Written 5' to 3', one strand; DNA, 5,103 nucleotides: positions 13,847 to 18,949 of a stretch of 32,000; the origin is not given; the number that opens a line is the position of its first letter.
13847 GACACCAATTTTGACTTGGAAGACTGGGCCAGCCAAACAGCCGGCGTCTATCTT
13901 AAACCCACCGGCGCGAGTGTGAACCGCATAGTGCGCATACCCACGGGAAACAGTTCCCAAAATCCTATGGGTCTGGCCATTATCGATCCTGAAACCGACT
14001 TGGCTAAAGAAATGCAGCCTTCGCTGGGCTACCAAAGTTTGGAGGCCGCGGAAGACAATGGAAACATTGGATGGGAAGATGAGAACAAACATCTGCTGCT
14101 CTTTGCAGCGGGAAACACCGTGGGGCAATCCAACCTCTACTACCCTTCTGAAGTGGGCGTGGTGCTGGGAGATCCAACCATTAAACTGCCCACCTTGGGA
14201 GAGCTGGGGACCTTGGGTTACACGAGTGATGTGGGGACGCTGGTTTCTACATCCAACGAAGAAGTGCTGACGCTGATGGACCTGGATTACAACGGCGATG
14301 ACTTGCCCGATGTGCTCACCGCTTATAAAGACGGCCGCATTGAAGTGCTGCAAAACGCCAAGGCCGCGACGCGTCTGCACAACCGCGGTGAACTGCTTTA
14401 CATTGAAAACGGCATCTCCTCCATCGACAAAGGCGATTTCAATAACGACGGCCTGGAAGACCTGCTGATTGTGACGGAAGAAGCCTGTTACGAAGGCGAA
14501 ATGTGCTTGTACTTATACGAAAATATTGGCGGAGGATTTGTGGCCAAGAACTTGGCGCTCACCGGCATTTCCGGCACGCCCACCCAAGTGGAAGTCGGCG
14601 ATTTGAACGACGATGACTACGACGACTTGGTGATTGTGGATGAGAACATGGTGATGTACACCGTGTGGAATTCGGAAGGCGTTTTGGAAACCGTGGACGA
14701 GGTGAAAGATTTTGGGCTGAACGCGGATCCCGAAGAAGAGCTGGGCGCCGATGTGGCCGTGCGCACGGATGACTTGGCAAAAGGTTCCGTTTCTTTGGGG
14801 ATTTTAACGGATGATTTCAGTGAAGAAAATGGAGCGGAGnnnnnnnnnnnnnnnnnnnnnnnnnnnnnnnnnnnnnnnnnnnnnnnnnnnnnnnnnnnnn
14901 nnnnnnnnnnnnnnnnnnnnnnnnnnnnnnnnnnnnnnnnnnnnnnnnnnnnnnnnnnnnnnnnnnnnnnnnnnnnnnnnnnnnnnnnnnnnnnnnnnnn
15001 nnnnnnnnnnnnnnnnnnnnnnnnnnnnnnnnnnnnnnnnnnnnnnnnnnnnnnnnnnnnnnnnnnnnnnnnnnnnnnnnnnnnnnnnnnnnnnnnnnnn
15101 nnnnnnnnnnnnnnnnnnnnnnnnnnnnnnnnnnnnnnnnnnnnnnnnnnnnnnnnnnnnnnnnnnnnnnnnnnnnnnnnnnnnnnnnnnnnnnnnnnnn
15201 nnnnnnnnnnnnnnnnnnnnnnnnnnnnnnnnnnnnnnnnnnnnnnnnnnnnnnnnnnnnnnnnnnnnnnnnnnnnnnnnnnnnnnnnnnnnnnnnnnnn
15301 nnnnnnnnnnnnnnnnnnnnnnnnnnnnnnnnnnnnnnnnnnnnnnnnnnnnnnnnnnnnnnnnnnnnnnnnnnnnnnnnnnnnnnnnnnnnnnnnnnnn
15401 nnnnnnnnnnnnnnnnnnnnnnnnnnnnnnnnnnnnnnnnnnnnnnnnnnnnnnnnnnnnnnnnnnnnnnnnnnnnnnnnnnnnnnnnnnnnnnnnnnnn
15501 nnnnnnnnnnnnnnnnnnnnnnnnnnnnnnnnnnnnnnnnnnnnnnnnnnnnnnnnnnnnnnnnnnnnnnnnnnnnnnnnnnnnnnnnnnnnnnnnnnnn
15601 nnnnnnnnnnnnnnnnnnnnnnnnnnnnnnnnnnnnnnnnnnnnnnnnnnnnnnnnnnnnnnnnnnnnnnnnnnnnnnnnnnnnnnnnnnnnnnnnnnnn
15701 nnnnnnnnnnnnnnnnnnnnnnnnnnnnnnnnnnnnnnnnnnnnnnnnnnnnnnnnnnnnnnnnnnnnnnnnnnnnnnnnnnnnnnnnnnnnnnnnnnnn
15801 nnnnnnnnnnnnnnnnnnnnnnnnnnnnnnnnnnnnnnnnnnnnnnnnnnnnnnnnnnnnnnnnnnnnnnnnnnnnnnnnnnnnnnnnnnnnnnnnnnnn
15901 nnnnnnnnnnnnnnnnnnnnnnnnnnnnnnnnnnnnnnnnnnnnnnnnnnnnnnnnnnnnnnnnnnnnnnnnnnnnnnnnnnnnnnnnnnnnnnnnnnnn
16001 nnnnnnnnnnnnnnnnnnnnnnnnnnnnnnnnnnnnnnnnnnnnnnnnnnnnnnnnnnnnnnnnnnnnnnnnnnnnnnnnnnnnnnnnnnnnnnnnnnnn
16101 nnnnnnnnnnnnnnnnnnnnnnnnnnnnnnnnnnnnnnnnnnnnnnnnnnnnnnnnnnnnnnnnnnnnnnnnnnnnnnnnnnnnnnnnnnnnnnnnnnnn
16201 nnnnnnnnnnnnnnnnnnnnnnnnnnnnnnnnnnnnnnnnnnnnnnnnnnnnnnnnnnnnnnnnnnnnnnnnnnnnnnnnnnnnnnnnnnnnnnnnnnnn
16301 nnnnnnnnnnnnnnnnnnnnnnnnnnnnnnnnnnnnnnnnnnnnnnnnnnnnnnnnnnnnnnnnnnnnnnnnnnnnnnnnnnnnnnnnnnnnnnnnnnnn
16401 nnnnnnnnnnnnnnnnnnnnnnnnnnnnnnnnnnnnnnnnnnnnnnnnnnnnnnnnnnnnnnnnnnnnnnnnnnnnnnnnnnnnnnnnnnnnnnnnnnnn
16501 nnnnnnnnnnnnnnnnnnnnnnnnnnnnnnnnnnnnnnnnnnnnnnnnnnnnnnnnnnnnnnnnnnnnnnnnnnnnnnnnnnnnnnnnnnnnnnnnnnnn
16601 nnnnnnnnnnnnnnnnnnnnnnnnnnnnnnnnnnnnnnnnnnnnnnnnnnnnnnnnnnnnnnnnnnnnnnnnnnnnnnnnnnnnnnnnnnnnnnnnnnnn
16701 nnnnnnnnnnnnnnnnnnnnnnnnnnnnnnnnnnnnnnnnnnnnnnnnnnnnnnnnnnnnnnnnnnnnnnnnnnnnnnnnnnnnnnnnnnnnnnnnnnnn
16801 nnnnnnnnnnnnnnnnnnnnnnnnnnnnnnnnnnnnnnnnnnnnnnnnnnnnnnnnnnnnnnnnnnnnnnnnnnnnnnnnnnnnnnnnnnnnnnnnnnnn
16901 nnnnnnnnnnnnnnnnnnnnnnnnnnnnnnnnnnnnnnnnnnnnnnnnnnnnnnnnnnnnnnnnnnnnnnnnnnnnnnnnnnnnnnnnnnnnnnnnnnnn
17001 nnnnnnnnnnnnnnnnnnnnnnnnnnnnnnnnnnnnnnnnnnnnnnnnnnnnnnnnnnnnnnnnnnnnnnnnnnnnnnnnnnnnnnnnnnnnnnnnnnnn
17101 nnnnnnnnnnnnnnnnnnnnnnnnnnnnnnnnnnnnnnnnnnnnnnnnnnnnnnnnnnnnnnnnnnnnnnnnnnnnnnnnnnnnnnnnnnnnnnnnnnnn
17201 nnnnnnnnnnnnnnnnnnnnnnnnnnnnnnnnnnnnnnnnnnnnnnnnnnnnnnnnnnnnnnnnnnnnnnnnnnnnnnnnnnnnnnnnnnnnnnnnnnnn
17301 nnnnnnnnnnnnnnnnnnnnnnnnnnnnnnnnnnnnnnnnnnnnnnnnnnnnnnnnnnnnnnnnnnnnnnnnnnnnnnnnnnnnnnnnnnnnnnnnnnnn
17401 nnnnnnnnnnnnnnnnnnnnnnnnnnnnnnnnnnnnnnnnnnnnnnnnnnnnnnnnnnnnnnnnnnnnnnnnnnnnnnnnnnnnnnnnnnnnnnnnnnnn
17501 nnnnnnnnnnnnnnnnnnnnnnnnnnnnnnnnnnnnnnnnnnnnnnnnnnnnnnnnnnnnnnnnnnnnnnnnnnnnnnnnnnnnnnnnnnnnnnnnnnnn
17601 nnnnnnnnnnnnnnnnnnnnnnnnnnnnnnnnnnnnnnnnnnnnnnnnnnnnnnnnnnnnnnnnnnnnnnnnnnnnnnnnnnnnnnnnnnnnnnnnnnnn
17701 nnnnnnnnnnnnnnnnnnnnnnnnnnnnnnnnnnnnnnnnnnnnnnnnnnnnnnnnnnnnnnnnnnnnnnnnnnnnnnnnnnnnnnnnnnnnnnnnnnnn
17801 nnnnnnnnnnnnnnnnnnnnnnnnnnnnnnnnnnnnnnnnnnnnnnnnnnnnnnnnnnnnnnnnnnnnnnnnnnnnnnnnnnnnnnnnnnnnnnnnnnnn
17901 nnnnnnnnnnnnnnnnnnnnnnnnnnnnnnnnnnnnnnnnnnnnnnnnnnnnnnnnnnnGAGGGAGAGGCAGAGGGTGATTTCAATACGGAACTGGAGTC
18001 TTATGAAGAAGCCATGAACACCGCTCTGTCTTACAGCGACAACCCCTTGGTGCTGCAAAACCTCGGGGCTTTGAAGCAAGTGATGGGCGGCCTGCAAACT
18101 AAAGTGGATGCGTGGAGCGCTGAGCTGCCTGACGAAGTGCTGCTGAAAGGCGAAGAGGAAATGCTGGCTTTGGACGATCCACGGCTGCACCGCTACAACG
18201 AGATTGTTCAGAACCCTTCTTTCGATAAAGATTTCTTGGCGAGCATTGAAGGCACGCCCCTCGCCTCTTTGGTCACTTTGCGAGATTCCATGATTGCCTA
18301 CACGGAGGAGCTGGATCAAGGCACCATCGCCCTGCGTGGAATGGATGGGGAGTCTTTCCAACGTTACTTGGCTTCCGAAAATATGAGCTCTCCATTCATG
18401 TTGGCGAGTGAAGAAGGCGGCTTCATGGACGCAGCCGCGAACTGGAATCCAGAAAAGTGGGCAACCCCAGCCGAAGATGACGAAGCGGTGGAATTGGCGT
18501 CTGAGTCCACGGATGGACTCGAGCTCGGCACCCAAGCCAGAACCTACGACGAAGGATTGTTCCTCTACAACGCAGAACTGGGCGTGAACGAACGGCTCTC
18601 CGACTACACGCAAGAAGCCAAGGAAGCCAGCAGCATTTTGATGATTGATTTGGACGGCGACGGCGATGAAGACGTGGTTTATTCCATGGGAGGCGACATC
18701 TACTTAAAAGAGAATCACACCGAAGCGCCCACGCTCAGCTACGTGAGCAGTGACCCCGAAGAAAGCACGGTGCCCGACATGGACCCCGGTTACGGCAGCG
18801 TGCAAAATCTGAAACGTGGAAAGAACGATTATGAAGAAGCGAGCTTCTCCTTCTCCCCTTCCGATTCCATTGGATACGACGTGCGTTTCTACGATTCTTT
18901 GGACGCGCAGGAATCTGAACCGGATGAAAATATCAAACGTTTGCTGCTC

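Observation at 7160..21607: Single 14.4-kb ORF: a 4,815-aa secreted mosaic surface protein encoded as the next gene after the pilin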

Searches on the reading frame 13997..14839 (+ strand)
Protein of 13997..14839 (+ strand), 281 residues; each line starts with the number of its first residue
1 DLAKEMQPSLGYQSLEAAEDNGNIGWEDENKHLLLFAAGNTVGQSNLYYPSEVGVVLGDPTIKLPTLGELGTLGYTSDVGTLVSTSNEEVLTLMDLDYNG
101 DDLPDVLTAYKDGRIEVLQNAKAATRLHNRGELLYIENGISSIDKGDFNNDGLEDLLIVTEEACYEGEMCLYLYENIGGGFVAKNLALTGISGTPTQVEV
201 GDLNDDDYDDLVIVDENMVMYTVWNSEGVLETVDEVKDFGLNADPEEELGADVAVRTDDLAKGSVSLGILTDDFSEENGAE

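Call 48: search_protein_families(library=pfam, proteins=[window:13997-14839:+], max_evalue=1)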
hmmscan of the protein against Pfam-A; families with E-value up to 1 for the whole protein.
window:13997-14839:+ (281 aa): 6 families
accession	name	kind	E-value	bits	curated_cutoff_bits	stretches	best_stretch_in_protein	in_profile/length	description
PF13517.12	FG-GAP_3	-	2.8e-15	57.1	26.9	3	147-213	1-61/61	FG-GAP-like repeat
PF01839.29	FG-GAP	-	3.7e-08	33.5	22.1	3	141-158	3-20/37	FG-GAP repeat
PF23743.1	Beta-prop_BBS7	-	0.00023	21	27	1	85-160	216-289/299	BBS7 beta-propeller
PF14783.12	BBS2_Mid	-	0.12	12.9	27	0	85-117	75-107/108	Ciliary BBSome complex subunit 2, middle region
PF14781.12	BBS2_N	-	0.14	12.5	26.3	0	123-161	39-77/107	Ciliary BBSome complex subunit 2, N-terminal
PF03995.18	Inhibitor_I36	-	0.22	11.9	21.1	1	162-198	6-34/69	Peptidase inhibitor family I36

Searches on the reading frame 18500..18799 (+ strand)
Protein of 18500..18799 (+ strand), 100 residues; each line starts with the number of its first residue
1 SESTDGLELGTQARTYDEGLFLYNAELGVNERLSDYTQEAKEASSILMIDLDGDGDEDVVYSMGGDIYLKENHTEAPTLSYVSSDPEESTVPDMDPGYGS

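Call 48: search_protein_families(library=pfam, proteins=[window:18500-18799:+], max_evalue=1)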
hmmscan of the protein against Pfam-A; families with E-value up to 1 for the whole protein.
window:18500-18799:+ (100 aa): 2 families
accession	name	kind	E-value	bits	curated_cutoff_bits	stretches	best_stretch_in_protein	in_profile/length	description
PF13517.12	FG-GAP_3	-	0.0069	17.4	26.9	1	43-60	43-60/61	FG-GAP-like repeat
PF01839.29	FG-GAP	-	0.059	13.7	22.1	1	44-61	3-20/37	FG-GAP repeat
